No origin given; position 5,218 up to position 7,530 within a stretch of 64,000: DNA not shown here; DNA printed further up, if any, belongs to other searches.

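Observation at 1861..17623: Three paralogous histidine kinase - response regulator - secreted TPR/beta-propeller cassettes back to back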

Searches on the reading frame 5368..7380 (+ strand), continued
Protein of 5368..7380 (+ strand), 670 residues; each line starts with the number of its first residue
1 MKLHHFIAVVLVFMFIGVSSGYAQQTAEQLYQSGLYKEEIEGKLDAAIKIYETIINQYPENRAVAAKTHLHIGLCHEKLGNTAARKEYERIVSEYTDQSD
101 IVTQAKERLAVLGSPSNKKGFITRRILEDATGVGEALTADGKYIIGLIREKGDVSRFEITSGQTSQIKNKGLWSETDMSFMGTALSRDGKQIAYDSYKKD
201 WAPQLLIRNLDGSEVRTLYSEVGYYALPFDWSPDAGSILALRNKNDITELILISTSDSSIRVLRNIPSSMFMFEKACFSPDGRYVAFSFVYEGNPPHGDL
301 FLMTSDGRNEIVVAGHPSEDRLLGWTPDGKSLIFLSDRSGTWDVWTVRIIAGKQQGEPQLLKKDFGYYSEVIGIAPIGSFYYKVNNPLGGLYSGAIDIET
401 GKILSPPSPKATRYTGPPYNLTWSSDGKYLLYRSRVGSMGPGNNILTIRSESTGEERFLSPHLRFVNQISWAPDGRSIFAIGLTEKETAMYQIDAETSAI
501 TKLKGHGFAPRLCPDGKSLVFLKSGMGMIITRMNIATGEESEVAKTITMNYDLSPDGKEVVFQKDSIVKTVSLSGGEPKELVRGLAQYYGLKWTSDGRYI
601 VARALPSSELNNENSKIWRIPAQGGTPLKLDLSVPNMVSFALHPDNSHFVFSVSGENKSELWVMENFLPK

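Call 22: search_solved_structures(query=window:5368-7380:+, max_evalue=0.001)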
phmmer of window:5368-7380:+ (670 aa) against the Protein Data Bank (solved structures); distinct sequences matched with E-value up to 0.001: 13.
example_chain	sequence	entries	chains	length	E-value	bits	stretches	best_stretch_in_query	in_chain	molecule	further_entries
7mx5_A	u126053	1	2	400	4.7e-10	41.8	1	206-473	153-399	Tol-Pal system protein TolB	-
4r40_A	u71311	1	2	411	9.8e-08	34.2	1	230-403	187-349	Protein TolB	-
4pwz_A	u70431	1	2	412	9.9e-08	34.2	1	230-403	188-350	Protein TolB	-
1crz_A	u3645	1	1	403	2.3e-06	29.7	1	230-401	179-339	TOLB PROTEIN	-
2w8b_B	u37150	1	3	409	2.4e-06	29.6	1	230-386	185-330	PROTEIN TOLB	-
2hqs_A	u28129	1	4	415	2.5e-06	29.5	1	230-382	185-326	Protein tolB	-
2w8b_A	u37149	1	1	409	3e-06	29.3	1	230-401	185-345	PROTEIN TOLB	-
3iax_A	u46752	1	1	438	3.1e-06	29.2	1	231-386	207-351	Protein tolB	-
1c5k_A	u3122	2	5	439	3.1e-06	29.2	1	230-382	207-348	PROTEIN (TOLB PROTEIN) | PROTEIN TOLB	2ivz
4jml_A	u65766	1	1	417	3.6e-06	29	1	230-386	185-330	Protein TolB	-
7nst_E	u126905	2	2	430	4e-06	28.9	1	230-383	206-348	Tol-Pal system protein TolB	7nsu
2ojh_A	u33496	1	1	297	1e-05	27.5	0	212-353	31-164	Uncharacterized protein Atu1656/AGR_C_3050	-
6pnv_A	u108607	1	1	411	2.9e-05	26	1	230-355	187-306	Tol-Pal system protein TolB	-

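Call 28: search_protein_families(library=pfam, proteins=[L032:6307-6705:+, L032:10134-10511:+, L024:6402-6812:+, L024:10160-10576:+, L024:10594-13701:+, L024:3067-6201:+, L032:10514-13438:+], max_evalue=0.0001)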
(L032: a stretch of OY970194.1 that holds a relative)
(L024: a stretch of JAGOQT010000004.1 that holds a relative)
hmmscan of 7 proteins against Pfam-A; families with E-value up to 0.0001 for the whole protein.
L032:6307-6705:+ (132 aa): 1 family
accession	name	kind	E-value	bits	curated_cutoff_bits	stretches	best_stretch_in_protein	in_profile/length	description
PF03965.22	Penicillinase_R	-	1.2e-35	122.8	22.6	1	7-120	1-114/115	Penicillinase repressor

L032:10134-10511:+ (125 aa): 1 family
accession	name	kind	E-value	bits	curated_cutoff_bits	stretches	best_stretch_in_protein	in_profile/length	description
PF03965.22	Penicillinase_R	-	5e-36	124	22.6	1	7-121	1-115/115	Penicillinase repressor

L024:6402-6812:+ (136 aa): 1 family
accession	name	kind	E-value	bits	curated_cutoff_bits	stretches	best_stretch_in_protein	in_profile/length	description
PF03965.22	Penicillinase_R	-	2.7e-35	121.6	22.6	1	7-120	1-114/115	Penicillinase repressor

L024:10160-10576:+ (138 aa): 1 family
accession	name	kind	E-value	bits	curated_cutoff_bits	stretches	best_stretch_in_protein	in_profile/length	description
PF03965.22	Penicillinase_R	-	4.5e-27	95.1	22.6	1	18-131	1-114/115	Penicillinase repressor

L024:10594-13701:+ (1035 aa): 4 families
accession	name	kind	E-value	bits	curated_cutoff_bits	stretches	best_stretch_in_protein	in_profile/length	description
PF05569.17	Peptidase_M56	-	3.2e-45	155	31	1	30-320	5-272/296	BlaR1 peptidase M56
PF07676.18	PD40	-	2e-23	82.2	20.9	1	840-871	3-35/38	WD40-like Beta Propeller Repeat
PF00930.27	DPPIV_N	-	2.5e-09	36.8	22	1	809-847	46-83/354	Dipeptidyl peptidase IV (DPP IV) N-terminal region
PF01435.24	Peptidase_M48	-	5.8e-06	26.7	20.3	1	218-287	38-111/186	Peptidase family M48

L024:3067-6201:+ (1044 aa): 0 families

L032:10514-13438:+ (974 aa): 2 families
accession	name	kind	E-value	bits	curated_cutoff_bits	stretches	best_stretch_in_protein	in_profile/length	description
PF05569.17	Peptidase_M56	-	4.8e-67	226.6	31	1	15-339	3-296/296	BlaR1 peptidase M56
PF07676.18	PD40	-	1.1e-21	76.6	20.9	1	628-649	15-37/38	WD40-like Beta Propeller Repeat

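Call 43: predict_structure(alignment_id=A4)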
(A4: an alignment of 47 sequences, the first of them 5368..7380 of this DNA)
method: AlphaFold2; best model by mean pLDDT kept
length: 670 residues; sequences in the alignment: 47
mean_pLDDT: 81.1   pTM: 0.57
mean pLDDT of the five models: 81.1, 80.1, 79.2, 79.2, 77.9
residues with pLDDT >= 90: 209; 70-90: 346; 50-70: 88; < 50: 27
segments of 3 or more residues with pLDDT < 50: 1-4, 17-23, 113-120, 386-389
pLDDT, mean of each block of 10 residues (from residue 1): 54 51 66 85 85 90 91 84 86 87 76 45 67 70 80 79 76 71 81 84 85 85 85 94 89 94 88 88 93 78 94 86 87 86 86 89 69 78 58 70 64 68 93 70 74 80 82 93 83 91 88 93 85 92 87 94 92 92 86 91 73 74 86 79 88 71 76
secondary structure, 60 per line:
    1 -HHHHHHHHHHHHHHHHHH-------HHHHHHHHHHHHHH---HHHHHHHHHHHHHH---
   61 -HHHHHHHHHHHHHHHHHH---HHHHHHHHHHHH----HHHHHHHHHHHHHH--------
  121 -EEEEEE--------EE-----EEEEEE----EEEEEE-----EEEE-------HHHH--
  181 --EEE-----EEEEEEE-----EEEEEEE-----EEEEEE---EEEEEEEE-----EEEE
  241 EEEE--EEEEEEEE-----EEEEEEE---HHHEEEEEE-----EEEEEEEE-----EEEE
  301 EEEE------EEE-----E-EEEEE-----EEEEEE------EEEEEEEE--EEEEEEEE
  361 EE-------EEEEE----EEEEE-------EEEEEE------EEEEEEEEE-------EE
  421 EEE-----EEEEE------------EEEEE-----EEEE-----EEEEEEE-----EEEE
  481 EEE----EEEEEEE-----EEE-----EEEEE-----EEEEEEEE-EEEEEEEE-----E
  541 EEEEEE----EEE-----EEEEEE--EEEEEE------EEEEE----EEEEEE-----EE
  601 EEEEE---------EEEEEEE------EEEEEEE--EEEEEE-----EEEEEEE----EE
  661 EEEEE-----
elements in order: H2-19 H27-40 H44-57 H62-79 H83-94 H99-112 E122-127 E143-148 E153-158 E164-167 H175-178 E183-185 E191-197 E203-209 E215-220 E224-231 E237-244 E247-254 E260-266 E273-278 E284-291 E297-304 E311-313 E321-325 E331-336 E343-350 E353-362 E370-374 E379-383 E391-396 E403-411 E419-423 E429-433 E446-450 E456-459 E465-471 E477-483 E488-494 E500-502 E508-512 E518-525 E527-534 E540-546 E551-553 E559-564 E567-572 E579-583 E588-593 E599-605 E615-621 E628-634 E637-642 E648-654 E659-665
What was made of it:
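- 5368..5718 (+): BP1 signal peptide, three TPR-like helical hairpins (residues 27-112) and a disordered linker (113-120). Proposed HK-docking adaptor. AF2 model (call 43).
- On ExoR family (Sel1-repeat periplasmic regulator): About 80% of the protein is propeller (call 43).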

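Call 47: fold_search(model_id=the predicted structure, library=pdb)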
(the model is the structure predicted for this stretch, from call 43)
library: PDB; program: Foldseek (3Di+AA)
matches with E <= 10: 1828; with E <= 0.001: 1257
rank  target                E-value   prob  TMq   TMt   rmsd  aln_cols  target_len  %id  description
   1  2ymu_A                2.0e-20  1.00  0.32  0.36  11.6       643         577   17  Structure of a highly repetitive propeller structure (released 2012-10-17)
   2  1nr0                  9.2e-18  1.00  0.43  0.46  10.2       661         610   13  Two Seven-Bladed Beta-Propeller Domains Revealed By The Structure Of A C. elegans Homologue Of Yeast Actin Interacting P (released 2003-07-01)
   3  5i2t                  1.0e-16  1.00  0.29  0.31  14.7       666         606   10  Domain characterization of the WD protein Pwp2 and their relevance in ribosome biogenesis (released 2017-06-21)
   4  7ung_e                1.9e-16  1.00  0.39  0.41  10.5       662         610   11  48-nm repeat of the human respiratory doublet microtubule (released 2022-10-05)
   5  5oql_A                2.6e-16  1.00  0.29  0.25  14.8       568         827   13  Cryo-EM structure of the 90S pre-ribosome from Chaetomium thermophilum (released 2017-10-11)
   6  5wlc_LO               5.4e-16  1.00  0.29  0.24  14.7       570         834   11  The complete structure of the small subunit processome (released 2017-09-27)
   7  8g2z_0U               5.7e-16  1.00  0.44  0.47   8.6       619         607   11  48-nm doublet microtubule from Tetrahymena thermophila strain CU428 (released 2023-06-14)
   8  6rxt_UA               5.9e-16  1.00  0.29  0.24  14.8       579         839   12  Cryo-EM structure of the 90S pre-ribosome (Kre33-Noc4) from Chaetomium thermophilum, state A (released 2019-08-14)
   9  9cpc_1S               6.6e-16  1.00  0.38  0.41  10.9       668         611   11  Atomic model of porcine brain ventricles cilia doublet microtubule (48-nm periodicity) (released 2024-10-23)
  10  9n73_LO               6.9e-16  1.00  0.28  0.24  14.8       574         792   11  SSU processome maturation and disassembly, State G (released 2025-10-29)
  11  7mq8_LO               7.3e-16  1.00  0.35  0.30  12.4       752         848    9  Cryo-EM structure of the human SSU processome, state pre-A1 (released 2021-09-22)
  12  8snb_4A               7.7e-16  1.00  0.47  0.51   8.3       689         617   10  atomic model of sea urchin sperm doublet microtubule (48-nm periodicity) (released 2023-06-28)
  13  8i7o_P1               8.1e-16  1.00  0.31  0.33  13.4       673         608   10  In situ structure of axonemal doublet microtubules in mouse sperm with 16-nm repeat (released 2023-10-11)
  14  8jxe_A                1.1e-15  1.00  0.28  0.13  24.3       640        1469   12  rat megalin RAP complex head (released 2024-06-19)
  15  8otz_f                1.3e-15  1.00  0.39  0.42  11.1       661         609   10  48-nm repeat of the native axonemal doublet microtubule from bovine sperm (released 2023-11-22)
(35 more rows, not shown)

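Call 68: search_protein_representatives(protein=window:5719-7377:+)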
Query: 553 residues. Proteins with E-value up to 0.001 (for the whole library): 71118; up to 1e-10: 16496; up to 1e-30: 2453. The best 150 are listed.
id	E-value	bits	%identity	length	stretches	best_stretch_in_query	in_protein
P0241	6.1e-248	840.5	45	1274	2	3-553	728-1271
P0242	8.3e-233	790.6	35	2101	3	19-553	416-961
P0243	1.1e-203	694.5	64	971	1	3-552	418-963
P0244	1.1e-183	628.5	71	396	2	39-370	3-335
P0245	3.3e-181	620.3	53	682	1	2-552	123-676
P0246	4.3e-176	603.4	36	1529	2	19-552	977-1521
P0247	2.1e-170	584.6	36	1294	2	17-552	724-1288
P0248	7.4e-167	572.9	36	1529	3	19-552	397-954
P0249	2.2e-162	558.1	52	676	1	2-552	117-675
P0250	1.6e-158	545.4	36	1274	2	17-552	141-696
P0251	9.2e-158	542.9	35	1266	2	11-553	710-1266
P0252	1.2e-157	542.5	36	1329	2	18-553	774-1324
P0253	1.2e-157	542.5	37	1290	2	10-552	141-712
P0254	1.4e-157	542.2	36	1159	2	16-552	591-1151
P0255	1.4e-150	519.1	60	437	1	113-553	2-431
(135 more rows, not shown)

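Call 71: search_protein_families(library=pfam, alignment_id=A6, max_evalue=0.00001)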
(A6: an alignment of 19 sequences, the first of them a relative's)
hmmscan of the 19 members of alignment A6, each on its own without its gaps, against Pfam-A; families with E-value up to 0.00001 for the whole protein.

A. member 1, P0243 (971 aa): 4 families
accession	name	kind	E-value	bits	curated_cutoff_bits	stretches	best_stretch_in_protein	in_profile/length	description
PF05569.17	Peptidase_M56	-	6e-65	219.8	31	1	15-345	3-296/296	BlaR1 peptidase M56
PF07676.18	PD40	-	7.4e-24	83.6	20.9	1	614-635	15-37/38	WD40-like Beta Propeller Repeat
PF25174.1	Beta-prop_THOC3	-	1.8e-09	37.5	305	0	479-637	8-158/272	THOC3 beta-propeller domain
PF01435.24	Peptidase_M48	-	3.1e-06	27.6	20.3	1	188-290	10-114/186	Peptidase family M48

B. families by the number of members that match (of 19 scanned): 20 families
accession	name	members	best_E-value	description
PF07676.18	PD40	19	6.4e-42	WD40-like Beta Propeller Repeat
PF25174.1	Beta-prop_THOC3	18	4e-22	THOC3 beta-propeller domain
PF00930.27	DPPIV_N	16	4e-22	Dipeptidyl peptidase IV (DPP IV) N-terminal region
PF05569.17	Peptidase_M56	10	5.9e-72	BlaR1 peptidase M56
PF00400.38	WD40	7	4.5e-13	WD domain, G-beta repeat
PF02897.21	Peptidase_S9_N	5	1.9e-15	Prolyl oligopeptidase, N-terminal beta-propeller domain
PF24817.1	WD40_WDHD1_1st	4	3.4e-08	WDHD1 first WD40 domain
PF01435.24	Peptidase_M48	4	1.5e-06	Peptidase family M48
PF00069.31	Pkinase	3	1.4e-48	Protein kinase domain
PF07714.23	PK_Tyr_Ser-Thr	3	1.7e-33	Protein tyrosine and serine/threonine kinase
PF12894.13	ANAPC4_WD40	3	1.1e-07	Anaphase-promoting complex subunit 4 WD40 domain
PF25460.1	Beta-prop_Aladin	2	1.4e-06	Aladin seven-bladed propeller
PF08281.18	Sigma70_r4_2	1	2.2e-16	Sigma-70, region 4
PF04542.20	Sigma70_r2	1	3.4e-15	Sigma-70 region 2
PF08450.18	SGL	1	1.8e-08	SMP-30/Gluconolactonase/LRE-like region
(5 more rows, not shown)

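Call 95: search_protein_families(library=padloc, proteins=[window:5368-7380:+], max_evalue=0.001)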
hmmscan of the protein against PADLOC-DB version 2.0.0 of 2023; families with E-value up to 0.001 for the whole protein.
window:5368-7380:+ (670 aa): 0 families
